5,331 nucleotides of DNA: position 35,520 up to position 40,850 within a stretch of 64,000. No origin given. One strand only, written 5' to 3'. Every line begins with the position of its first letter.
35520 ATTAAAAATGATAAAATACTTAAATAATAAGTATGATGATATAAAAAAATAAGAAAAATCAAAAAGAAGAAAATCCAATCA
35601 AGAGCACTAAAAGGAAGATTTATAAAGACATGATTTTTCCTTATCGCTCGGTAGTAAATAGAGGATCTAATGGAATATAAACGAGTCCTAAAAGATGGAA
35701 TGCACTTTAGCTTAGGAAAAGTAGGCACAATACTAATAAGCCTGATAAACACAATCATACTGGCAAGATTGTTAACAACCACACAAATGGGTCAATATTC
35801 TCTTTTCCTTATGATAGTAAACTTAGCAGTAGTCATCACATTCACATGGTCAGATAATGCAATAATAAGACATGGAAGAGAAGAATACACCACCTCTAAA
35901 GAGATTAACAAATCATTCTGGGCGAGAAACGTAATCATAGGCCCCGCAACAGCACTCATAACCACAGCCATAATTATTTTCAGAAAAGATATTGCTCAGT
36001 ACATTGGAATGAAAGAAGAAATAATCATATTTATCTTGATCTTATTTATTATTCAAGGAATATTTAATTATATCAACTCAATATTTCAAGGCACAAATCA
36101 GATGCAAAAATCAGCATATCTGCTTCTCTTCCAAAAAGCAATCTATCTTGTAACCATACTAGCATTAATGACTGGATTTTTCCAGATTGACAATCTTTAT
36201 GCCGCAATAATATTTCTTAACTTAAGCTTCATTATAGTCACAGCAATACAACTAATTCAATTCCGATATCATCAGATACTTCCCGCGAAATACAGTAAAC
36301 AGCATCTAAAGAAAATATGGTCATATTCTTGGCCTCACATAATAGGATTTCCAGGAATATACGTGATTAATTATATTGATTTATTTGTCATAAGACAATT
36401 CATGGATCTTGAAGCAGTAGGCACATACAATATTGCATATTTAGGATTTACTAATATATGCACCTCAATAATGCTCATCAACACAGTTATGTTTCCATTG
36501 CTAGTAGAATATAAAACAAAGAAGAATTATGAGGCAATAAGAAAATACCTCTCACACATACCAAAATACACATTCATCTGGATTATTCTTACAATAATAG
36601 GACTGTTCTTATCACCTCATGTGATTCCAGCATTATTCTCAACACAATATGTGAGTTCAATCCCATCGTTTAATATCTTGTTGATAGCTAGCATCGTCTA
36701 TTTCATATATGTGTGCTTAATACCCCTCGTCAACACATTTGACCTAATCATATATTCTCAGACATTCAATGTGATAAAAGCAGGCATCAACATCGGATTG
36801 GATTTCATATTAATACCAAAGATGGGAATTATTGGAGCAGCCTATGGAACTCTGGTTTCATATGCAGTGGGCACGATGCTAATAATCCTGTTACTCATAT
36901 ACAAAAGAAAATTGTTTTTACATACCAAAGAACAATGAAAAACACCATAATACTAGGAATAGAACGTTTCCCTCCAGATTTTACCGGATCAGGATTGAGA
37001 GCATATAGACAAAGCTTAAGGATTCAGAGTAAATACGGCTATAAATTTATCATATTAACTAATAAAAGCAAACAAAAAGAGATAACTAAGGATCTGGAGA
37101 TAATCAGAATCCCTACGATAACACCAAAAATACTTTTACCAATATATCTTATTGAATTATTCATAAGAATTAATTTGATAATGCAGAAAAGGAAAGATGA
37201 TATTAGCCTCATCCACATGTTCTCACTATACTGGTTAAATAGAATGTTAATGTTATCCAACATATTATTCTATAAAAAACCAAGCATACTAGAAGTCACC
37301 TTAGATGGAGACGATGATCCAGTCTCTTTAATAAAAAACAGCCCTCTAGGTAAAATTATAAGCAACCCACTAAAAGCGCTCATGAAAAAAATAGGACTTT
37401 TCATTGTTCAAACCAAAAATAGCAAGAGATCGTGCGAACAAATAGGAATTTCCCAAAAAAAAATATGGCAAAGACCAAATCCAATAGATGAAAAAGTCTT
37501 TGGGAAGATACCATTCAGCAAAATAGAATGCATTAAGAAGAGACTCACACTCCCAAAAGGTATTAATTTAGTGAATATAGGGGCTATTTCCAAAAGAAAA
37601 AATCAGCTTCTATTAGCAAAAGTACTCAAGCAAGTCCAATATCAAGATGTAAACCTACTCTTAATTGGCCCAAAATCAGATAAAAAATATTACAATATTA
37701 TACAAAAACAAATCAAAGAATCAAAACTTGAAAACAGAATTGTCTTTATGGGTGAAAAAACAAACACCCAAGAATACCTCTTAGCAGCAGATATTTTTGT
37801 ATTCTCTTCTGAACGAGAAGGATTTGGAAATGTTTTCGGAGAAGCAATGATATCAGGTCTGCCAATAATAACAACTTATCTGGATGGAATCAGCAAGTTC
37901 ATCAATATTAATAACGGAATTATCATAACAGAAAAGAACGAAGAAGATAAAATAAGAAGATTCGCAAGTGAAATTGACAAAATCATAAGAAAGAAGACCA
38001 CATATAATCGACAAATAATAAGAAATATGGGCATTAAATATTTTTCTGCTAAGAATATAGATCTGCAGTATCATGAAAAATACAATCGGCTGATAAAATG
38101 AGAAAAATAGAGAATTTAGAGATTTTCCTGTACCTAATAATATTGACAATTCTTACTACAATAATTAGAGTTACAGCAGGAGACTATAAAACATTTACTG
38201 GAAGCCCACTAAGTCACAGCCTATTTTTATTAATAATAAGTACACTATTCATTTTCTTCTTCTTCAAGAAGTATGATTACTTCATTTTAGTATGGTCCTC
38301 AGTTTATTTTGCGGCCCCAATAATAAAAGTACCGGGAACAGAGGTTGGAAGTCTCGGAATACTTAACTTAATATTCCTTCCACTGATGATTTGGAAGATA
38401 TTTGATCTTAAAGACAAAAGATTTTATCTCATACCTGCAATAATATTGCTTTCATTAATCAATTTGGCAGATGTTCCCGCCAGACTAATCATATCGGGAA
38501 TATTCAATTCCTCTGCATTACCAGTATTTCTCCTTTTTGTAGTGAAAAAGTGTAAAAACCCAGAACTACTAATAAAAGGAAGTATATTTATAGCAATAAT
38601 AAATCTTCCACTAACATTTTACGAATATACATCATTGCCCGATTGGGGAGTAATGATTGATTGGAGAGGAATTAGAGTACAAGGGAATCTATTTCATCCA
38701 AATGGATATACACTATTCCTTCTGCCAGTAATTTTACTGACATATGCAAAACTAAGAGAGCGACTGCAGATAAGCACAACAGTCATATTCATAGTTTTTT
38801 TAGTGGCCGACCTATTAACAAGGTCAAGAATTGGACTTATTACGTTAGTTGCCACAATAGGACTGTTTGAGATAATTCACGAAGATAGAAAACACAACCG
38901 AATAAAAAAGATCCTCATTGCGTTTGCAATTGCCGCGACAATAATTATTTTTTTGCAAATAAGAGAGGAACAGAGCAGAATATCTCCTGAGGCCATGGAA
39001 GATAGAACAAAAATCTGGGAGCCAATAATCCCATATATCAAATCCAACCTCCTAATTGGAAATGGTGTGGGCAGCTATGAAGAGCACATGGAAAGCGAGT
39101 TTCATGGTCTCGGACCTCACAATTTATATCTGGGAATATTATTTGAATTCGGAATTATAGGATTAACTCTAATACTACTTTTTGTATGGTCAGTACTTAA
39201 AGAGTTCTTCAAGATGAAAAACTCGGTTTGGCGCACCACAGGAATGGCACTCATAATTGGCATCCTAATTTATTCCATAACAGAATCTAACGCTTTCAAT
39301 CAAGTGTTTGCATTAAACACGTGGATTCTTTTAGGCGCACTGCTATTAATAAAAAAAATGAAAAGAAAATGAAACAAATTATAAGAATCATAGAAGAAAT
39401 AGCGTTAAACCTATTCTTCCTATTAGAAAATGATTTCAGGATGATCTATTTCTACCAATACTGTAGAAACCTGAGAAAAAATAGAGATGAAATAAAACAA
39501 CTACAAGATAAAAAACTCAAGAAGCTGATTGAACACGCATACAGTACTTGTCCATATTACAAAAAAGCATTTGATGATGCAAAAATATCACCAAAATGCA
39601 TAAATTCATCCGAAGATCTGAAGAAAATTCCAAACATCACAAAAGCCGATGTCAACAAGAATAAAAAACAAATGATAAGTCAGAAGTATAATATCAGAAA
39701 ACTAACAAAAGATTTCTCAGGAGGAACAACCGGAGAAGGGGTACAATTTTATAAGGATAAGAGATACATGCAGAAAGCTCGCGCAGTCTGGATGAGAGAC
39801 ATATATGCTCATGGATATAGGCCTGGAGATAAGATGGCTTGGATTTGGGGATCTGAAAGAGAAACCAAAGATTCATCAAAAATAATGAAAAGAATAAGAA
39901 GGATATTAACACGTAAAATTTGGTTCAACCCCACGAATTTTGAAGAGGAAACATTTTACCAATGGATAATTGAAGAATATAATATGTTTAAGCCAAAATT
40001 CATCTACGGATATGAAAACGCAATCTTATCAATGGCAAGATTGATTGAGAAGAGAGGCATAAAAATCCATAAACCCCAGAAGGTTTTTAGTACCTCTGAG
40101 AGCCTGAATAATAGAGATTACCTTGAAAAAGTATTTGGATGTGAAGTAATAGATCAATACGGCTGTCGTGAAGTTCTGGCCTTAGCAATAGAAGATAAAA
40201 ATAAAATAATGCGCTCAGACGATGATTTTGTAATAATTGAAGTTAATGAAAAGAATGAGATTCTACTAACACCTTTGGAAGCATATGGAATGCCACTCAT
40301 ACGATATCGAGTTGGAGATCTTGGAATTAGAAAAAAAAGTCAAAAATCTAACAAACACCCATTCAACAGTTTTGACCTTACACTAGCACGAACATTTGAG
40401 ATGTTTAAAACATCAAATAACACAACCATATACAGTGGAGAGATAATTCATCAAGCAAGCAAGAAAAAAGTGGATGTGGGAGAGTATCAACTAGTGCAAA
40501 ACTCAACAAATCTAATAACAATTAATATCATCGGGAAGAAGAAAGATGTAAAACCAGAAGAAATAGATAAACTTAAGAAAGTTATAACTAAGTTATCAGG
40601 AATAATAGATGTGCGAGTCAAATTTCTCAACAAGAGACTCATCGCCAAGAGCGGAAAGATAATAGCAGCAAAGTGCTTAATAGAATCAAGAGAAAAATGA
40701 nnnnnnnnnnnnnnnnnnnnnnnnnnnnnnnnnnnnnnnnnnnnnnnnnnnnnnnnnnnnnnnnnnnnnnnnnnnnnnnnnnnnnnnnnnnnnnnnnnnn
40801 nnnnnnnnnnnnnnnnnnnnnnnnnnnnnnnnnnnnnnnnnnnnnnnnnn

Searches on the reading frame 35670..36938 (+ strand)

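Call 10: search_protein_families(library=pfam, proteins=[window:35670-36938:+], max_evalue=0.001)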
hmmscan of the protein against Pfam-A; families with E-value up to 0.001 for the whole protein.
window:35670-36938:+ (422 aa): 2 families
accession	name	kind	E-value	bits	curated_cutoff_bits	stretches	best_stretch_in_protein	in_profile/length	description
PF01943.22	Polysacc_synt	-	5.4e-22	78.9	28.2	1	7-281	2-273/274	Polysaccharide biosynthesis protein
PF13440.11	Polysacc_synt_3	-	8e-16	58.6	23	1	30-332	1-293/293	Polysaccharide biosynthesis protein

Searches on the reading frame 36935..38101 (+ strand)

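Call 10: search_protein_families(library=pfam, proteins=[window:36935-38101:+], max_evalue=0.001)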
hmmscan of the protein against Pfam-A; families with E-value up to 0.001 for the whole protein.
window:36935-38101:+ (388 aa): 3 families
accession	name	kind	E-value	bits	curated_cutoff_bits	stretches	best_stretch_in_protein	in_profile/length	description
PF00534.26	Glycos_transf_1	-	5.4e-23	81.8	26.4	1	208-359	14-164/172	Glycosyl transferases group 1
PF13692.12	Glyco_trans_1_4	-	7.8e-23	81.7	27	1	211-338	3-131/142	Glycosyl transferases group 1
PF20706.3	GT4-conflict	-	9e-06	25.3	26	1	221-354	211-358/385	Family 4 Glycosyltransferase in conflict systems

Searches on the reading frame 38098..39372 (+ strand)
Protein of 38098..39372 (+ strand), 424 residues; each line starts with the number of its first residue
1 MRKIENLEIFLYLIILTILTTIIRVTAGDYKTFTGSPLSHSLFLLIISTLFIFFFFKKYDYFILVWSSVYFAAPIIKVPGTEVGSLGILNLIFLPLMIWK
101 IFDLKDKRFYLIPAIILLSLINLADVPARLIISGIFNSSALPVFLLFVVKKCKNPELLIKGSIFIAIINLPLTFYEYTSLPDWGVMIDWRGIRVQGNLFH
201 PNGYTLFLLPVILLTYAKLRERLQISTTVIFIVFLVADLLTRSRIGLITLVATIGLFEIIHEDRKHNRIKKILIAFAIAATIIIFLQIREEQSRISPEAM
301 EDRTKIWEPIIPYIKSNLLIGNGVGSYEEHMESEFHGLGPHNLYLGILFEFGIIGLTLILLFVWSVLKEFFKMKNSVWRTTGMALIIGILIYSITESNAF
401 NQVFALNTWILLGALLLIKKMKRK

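Call 10: search_protein_families(library=pfam, proteins=[window:38098-39372:+], max_evalue=0.001)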
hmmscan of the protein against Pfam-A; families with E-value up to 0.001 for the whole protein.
window:38098-39372:+ (424 aa): 1 family
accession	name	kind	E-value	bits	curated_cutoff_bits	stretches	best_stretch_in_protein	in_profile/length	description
PF04932.20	Wzy_C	-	2.2e-13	50.7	31.7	1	230-360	2-149/149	O-Antigen ligase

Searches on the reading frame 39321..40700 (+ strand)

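Call 10: search_protein_families(library=pfam, proteins=[window:39321-40700:+], max_evalue=0.001)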
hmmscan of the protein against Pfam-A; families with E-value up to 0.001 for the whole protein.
window:39321-40700:+ (459 aa): 0 families

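Call 26: search_protein_families(library=pfam, proteins=[window:39321-40700:+], max_evalue=0.5)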
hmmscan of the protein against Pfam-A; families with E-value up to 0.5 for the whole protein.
window:39321-40700:+ (459 aa): 0 families

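Call 49: search_protein_families(library=ncbifam, proteins=[window:39321-40700:+], max_evalue=0.01)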
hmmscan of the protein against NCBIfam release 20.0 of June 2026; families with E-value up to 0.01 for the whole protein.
window:39321-40700:+ (459 aa): 7 families
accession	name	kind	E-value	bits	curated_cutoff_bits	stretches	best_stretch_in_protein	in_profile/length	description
NF045666.1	DVU1553_fam_AMP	equivalog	1.3e-25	90.2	300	1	52-336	17-309/331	DVU_1553 family AMP-dependent CoA ligase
TIGR02155.1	PA_CoA_ligase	equivalog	9.1e-20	70.6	646.3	1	54-177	4-127/422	phenylacetate--CoA ligase PaaK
NF053551.1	FlxY_rubin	equivalog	2.3e-19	69.4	520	2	54-151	5-101/424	flexirubin biosynthesis putative acyl-CoA ligase FlxY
NF041878.1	paak_haloarch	equivalog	1e-18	67.2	700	1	52-173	7-128/427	phenylacetate--CoA ligase PaaK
TIGR03335.1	F390_ftsA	equivalog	1.8e-15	56.6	458.7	1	54-309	10-265/445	coenzyme F390 synthetase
TIGR02304.1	aden_form_hyp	equivalog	7.4e-11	41.7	251.9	1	214-426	177-398/430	F390 synthetase-related protein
NF041217.1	BagE_FevW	exception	9e-05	21.6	800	1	263-334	207-288/424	bagremycin/ferroverdin synthetase BagE/FevW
